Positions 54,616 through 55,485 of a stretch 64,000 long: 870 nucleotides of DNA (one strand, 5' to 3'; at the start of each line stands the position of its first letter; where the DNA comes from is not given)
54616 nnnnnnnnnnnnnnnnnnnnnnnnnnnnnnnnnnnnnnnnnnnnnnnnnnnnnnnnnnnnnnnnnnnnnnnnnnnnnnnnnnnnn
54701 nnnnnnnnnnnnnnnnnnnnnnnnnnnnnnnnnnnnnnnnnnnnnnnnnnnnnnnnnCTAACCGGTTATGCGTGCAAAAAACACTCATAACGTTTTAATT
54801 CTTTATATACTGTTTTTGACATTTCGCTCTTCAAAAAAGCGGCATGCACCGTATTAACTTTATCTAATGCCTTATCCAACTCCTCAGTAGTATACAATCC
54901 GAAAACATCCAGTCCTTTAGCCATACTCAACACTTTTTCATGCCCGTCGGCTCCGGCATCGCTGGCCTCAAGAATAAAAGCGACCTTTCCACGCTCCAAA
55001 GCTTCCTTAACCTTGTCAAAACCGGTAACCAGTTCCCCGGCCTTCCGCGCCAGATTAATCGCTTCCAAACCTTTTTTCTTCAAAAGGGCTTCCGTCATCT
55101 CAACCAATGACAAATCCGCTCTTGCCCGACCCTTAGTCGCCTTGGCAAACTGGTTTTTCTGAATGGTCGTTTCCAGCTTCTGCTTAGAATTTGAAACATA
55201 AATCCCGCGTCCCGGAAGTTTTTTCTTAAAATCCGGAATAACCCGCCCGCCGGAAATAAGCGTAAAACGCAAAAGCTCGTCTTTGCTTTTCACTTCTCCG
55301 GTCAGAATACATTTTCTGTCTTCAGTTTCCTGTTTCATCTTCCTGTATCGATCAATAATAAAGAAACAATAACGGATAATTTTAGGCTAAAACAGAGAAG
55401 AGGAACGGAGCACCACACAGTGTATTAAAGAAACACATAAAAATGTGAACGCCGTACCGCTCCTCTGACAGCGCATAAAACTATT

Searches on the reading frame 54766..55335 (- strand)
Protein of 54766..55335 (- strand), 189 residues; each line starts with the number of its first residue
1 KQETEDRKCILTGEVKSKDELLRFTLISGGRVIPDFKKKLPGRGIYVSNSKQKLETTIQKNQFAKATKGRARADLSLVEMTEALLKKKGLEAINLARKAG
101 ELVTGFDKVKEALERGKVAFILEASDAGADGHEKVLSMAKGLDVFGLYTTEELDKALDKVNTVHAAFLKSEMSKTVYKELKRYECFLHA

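Call 16: search_protein_families(library=pfam, proteins=[window:54766-55335:-], max_evalue=0.001)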
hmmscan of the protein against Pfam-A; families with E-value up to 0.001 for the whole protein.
window:54766-55335:- (189 aa): 1 family
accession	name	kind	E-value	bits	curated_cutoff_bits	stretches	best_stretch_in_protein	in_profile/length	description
PF04296.18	YlxR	-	3.6e-19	68.9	26.9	1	7-72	1-66/75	Protein of unknown function (DUF448)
